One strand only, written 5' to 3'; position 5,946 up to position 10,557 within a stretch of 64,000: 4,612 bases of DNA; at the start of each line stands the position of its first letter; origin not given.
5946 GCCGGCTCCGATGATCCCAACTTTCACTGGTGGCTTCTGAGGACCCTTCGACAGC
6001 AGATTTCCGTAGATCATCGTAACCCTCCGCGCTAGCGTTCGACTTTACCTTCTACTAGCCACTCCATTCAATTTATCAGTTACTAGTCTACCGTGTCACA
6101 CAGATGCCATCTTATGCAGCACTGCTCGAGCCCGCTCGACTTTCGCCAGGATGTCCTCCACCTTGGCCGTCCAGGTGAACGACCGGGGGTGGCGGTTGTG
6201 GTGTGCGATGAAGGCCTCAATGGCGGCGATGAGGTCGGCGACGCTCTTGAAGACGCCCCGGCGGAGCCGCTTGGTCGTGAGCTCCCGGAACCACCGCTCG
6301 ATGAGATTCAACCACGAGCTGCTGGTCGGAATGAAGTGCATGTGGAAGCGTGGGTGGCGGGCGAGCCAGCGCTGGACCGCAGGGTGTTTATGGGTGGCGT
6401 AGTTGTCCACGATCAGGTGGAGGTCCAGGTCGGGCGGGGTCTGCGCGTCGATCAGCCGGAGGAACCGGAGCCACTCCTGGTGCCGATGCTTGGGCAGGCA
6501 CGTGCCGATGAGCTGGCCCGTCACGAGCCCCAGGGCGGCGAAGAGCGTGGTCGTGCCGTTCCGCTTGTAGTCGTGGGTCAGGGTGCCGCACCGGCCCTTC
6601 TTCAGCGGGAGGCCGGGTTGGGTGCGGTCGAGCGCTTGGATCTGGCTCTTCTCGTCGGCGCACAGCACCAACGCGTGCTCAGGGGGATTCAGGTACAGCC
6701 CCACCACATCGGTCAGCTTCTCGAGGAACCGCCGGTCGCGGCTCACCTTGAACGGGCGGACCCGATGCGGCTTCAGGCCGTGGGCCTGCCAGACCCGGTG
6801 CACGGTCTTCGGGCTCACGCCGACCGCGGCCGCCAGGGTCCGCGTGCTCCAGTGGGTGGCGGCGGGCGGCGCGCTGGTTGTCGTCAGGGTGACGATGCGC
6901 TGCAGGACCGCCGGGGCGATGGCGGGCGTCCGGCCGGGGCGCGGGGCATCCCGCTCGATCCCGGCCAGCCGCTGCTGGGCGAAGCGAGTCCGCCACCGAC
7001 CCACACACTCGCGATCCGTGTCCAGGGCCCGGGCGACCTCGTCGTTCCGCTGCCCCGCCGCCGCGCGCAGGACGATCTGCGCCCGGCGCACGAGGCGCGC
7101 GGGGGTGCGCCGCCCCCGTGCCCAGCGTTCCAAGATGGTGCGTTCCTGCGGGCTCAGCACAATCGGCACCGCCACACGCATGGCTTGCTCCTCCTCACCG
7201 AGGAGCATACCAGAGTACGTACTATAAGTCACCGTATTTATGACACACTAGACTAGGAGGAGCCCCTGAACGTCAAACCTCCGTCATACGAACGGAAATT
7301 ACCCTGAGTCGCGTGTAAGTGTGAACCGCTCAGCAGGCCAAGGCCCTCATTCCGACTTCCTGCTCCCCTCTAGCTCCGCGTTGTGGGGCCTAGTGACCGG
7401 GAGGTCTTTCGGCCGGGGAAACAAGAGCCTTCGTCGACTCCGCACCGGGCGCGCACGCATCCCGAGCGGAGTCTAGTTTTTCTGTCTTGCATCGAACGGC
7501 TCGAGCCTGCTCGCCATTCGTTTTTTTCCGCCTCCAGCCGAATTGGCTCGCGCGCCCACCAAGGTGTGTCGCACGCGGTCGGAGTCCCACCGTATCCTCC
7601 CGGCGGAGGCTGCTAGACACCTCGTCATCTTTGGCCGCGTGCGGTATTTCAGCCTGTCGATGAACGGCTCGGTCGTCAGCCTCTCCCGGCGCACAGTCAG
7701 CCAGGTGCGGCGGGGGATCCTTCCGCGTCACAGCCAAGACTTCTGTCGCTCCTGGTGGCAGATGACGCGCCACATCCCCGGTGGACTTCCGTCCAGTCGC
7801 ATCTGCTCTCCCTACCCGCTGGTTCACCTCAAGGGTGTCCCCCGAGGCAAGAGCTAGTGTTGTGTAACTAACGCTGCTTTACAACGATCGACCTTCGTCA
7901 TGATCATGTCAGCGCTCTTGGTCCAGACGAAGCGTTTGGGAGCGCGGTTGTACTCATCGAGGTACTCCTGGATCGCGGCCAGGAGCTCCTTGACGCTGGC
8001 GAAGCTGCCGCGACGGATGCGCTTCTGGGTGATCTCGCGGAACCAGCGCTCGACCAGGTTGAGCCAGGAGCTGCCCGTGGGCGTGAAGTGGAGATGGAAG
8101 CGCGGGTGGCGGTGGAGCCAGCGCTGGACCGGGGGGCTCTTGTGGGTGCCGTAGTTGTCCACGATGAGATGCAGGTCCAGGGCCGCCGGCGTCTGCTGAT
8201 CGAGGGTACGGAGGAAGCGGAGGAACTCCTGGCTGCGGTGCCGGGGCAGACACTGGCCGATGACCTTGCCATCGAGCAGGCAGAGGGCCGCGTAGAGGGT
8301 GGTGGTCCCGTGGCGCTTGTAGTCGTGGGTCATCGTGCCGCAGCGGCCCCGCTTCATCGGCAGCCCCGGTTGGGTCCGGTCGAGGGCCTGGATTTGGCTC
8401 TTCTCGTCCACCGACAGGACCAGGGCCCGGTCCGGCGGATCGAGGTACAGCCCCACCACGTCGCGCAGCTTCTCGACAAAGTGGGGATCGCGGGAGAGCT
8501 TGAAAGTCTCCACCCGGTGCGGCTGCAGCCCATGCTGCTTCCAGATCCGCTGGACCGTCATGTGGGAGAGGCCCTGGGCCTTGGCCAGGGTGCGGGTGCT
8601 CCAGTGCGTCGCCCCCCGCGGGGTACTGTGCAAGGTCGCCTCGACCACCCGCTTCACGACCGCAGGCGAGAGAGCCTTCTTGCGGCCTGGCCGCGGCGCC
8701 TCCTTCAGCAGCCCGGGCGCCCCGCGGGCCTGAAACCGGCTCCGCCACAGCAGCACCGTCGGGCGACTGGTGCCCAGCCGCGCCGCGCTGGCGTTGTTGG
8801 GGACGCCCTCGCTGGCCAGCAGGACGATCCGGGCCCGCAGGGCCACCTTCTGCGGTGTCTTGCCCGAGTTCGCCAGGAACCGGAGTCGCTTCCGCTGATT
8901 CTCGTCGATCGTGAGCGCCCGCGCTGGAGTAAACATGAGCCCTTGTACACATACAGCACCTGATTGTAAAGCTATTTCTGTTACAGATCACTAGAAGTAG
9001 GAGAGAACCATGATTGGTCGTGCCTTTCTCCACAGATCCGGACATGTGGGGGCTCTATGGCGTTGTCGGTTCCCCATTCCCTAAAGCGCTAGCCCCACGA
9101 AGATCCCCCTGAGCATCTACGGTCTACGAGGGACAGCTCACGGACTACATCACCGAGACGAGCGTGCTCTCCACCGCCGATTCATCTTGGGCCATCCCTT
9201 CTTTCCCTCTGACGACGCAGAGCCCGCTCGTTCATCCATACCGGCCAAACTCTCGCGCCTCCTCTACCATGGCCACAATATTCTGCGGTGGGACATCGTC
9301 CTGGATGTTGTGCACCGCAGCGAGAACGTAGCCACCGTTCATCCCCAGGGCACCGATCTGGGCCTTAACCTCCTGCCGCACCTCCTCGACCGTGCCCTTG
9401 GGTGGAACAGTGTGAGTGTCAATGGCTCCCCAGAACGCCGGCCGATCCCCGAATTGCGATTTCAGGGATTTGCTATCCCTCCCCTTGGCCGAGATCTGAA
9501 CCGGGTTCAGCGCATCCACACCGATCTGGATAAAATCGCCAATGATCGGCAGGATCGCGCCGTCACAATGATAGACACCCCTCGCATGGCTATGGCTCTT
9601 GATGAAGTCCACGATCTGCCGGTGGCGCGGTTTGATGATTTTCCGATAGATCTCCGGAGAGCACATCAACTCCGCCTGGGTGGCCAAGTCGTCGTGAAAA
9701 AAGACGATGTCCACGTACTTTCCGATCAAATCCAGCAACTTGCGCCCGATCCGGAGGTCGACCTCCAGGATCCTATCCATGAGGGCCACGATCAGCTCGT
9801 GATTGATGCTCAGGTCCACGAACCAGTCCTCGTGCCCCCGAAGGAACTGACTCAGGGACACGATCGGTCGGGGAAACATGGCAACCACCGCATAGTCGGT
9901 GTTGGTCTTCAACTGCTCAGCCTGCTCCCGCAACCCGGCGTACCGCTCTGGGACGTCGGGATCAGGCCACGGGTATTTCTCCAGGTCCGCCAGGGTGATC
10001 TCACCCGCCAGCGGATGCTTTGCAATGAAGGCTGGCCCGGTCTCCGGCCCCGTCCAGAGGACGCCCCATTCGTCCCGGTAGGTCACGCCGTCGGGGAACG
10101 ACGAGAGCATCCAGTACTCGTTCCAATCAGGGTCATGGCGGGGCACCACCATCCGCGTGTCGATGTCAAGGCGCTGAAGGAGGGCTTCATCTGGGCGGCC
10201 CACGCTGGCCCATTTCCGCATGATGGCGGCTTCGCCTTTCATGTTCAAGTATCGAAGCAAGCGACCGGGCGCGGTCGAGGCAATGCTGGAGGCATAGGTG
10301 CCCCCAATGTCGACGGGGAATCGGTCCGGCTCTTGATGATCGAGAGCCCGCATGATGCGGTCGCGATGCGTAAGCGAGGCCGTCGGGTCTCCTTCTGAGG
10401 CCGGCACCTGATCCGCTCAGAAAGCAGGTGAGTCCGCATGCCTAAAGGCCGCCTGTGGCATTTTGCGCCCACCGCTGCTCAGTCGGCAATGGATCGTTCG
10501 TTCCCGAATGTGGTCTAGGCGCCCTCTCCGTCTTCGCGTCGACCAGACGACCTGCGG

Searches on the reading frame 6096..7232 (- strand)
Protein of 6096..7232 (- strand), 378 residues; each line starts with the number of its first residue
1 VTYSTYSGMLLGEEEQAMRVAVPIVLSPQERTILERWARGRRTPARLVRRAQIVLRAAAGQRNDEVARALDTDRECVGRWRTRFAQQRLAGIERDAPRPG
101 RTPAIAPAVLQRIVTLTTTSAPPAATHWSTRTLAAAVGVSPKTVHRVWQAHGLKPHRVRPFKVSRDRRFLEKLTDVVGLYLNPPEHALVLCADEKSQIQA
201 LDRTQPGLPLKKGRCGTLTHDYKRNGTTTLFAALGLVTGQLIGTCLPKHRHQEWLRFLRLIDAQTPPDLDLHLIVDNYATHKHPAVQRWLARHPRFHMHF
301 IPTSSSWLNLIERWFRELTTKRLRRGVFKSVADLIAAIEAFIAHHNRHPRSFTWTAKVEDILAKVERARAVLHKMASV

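Call 10: search_protein_families(library=pfam, proteins=[window:6096-7232:-], max_evalue=0.01)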
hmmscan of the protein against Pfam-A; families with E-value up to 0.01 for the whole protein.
window:6096-7232:- (378 aa): 6 families
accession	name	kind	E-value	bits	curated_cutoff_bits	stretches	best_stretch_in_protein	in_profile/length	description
PF13358.12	DDE_3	-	7e-20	71.8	28.6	1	189-334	2-145/146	DDE superfamily endonuclease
PF13565.12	HTH_32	-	2.2e-14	54.2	33.7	1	77-148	2-73/73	Homeodomain-like domain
PF13551.12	HTH_29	-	3.2e-10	40.4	28.1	1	50-104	1-55/64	Winged helix-turn helix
PF13384.12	HTH_23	-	1.1e-08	35.1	24.6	1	45-91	2-48/50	Homeodomain-like domain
PF13518.12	HTH_28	-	1.4e-07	31.9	25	1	49-98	1-50/52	Helix-turn-helix domain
PF00196.25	GerE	-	0.00032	20.7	23.5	0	25-42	2-19/57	Bacterial regulatory proteins, luxR family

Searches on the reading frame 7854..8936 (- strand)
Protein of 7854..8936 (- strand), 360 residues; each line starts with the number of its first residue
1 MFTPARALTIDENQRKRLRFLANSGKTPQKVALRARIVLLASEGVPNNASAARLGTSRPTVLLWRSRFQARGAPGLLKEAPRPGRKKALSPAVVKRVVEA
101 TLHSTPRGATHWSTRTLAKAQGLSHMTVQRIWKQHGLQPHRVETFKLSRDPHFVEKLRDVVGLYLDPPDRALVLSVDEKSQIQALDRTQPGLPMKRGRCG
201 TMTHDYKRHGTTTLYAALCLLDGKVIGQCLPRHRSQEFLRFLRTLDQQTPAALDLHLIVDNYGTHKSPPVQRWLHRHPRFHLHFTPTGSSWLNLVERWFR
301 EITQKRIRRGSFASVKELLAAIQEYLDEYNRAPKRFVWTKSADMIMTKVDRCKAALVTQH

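Call 10: search_protein_families(library=pfam, proteins=[window:7854-8936:-], max_evalue=0.01)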
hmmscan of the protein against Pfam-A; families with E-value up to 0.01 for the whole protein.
window:7854-8936:- (360 aa): 7 families
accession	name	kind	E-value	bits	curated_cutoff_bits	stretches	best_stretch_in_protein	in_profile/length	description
PF13358.12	DDE_3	-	2.4e-22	79.8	28.6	1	174-318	3-145/146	DDE superfamily endonuclease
PF13384.12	HTH_23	-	1.8e-13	50.3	24.6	1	29-77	2-50/50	Homeodomain-like domain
PF13565.12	HTH_32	-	4e-12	46.9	33.7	1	60-132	1-73/73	Homeodomain-like domain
PF13551.12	HTH_29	-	2.1e-11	44.2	28.1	1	34-93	1-62/64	Winged helix-turn helix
PF13518.12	HTH_28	-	2.3e-06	28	25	1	34-86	2-51/52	Helix-turn-helix domain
PF18024.7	HTH_50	-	1.1e-05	25.5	27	1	110-138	22-50/50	Helix-turn-helix domain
PF13683.12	rve_3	-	0.00011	22.3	26.5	1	281-331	4-55/67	Integrase core domain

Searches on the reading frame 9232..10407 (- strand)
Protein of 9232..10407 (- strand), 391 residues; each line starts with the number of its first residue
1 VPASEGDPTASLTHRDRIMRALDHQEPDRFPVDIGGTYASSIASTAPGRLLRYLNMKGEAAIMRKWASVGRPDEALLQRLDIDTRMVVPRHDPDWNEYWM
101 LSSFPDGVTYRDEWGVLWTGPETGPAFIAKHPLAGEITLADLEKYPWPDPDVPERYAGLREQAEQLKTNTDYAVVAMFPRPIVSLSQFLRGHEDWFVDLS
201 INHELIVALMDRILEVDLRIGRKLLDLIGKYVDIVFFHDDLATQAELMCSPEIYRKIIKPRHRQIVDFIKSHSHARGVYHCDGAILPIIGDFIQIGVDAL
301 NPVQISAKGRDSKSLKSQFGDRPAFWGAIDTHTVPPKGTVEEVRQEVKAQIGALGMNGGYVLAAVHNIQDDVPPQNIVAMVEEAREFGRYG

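Call 10: search_protein_families(library=pfam, proteins=[window:9232-10407:-], max_evalue=0.01)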
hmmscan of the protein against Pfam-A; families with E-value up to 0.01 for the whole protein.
window:9232-10407:- (391 aa): 1 family
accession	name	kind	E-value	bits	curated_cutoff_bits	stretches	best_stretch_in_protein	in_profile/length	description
PF01208.23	URO-D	-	6.5e-20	71.9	23.9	1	137-386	100-345/346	Uroporphyrinogen decarboxylase (URO-D)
